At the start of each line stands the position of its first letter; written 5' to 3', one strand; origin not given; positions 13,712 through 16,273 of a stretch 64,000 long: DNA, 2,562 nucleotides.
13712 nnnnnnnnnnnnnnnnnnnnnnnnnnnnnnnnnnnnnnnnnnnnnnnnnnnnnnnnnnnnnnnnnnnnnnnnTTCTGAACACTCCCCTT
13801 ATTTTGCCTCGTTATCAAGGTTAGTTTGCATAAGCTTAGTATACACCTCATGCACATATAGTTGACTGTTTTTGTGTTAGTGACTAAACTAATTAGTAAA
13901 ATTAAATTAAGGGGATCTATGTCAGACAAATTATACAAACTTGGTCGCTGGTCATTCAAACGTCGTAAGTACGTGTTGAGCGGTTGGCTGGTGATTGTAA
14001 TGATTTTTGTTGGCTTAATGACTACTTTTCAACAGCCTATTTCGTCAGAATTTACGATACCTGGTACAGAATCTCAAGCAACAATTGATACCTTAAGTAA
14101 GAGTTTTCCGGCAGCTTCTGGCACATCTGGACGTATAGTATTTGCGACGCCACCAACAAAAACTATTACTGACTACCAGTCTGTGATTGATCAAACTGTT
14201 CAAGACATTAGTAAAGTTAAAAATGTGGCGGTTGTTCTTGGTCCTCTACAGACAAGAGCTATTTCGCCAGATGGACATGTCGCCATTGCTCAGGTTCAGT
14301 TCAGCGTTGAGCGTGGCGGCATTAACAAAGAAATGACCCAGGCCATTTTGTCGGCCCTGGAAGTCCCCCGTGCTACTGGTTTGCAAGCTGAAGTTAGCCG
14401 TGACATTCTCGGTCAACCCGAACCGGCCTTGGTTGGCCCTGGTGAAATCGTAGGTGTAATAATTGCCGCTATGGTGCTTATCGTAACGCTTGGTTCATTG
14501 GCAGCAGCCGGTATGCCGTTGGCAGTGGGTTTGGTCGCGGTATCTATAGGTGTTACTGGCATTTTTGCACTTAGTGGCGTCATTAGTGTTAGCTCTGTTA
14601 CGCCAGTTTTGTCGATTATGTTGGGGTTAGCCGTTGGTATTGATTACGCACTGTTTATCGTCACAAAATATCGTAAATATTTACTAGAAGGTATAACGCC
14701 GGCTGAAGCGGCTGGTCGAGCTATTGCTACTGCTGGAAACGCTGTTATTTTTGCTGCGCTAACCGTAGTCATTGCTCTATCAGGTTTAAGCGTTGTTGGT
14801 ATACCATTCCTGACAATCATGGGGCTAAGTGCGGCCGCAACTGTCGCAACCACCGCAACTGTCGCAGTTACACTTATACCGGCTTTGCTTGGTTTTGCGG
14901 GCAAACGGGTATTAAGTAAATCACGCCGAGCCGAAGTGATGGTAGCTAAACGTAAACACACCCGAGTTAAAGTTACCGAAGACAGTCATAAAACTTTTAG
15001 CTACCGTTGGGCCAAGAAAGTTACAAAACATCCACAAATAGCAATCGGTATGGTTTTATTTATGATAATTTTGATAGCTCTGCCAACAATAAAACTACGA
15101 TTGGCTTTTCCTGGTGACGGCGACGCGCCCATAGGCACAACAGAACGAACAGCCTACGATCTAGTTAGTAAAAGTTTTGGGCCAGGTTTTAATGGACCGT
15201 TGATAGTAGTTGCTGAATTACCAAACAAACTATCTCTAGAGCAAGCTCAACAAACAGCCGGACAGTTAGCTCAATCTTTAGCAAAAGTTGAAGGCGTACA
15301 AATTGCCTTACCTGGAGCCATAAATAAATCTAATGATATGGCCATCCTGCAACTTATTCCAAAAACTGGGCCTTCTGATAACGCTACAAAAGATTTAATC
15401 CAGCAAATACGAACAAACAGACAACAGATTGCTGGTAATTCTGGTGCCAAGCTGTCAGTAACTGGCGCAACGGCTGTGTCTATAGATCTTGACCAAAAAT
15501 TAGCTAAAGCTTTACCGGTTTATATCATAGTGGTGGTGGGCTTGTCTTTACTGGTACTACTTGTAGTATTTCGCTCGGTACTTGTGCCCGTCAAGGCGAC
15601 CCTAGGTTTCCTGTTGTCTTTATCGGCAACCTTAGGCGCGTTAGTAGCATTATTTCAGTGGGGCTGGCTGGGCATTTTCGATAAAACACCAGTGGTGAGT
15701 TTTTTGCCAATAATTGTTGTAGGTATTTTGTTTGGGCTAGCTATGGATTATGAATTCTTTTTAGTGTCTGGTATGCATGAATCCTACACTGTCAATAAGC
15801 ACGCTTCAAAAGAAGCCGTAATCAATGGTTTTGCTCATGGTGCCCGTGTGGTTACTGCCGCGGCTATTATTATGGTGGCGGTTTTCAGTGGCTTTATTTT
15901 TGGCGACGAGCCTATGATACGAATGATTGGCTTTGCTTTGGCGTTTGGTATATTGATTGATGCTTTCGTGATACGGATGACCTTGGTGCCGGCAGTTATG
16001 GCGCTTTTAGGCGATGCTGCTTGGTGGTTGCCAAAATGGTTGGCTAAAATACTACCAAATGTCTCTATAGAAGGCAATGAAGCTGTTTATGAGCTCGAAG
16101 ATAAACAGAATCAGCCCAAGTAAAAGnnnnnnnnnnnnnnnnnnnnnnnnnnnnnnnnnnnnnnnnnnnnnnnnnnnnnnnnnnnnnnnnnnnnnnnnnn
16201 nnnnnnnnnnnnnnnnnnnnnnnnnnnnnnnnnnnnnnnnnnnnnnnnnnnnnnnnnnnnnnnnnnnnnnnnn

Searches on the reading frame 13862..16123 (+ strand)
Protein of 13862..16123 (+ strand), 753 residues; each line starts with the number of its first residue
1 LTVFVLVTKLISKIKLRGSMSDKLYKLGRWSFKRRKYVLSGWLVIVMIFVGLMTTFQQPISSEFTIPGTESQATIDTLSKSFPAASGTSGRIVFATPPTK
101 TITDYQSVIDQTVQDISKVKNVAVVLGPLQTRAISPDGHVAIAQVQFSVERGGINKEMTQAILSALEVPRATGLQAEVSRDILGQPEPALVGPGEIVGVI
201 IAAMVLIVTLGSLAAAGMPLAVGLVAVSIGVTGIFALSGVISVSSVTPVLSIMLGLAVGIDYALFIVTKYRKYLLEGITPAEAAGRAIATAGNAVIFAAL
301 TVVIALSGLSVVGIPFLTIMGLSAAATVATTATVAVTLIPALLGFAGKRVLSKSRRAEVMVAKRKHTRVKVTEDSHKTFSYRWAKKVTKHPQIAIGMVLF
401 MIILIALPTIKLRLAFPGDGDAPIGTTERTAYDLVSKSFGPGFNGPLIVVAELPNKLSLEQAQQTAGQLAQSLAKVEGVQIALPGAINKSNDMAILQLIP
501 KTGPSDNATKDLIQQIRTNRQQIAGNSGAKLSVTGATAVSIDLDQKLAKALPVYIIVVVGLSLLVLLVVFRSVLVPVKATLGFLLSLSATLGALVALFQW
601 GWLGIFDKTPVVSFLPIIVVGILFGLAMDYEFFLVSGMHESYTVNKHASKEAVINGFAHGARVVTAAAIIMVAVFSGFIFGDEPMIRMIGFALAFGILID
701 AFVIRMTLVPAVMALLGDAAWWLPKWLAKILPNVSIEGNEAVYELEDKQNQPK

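Call 9: search_protein_families(library=pfam, proteins=[window:13862-16123:+], max_evalue=0.01)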
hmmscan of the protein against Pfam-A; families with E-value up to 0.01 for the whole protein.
window:13862-16123:+ (753 aa): 2 families
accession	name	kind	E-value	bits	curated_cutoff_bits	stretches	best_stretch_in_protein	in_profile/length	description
PF03176.21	MMPL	-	6.8e-80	268.9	20.5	2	64-359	2-315/333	MMPL family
PF12349.14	Sterol-sensing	-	0.0064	16.8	22.3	1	212-355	7-144/153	Sterol-sensing domain of SREBP cleavage-activation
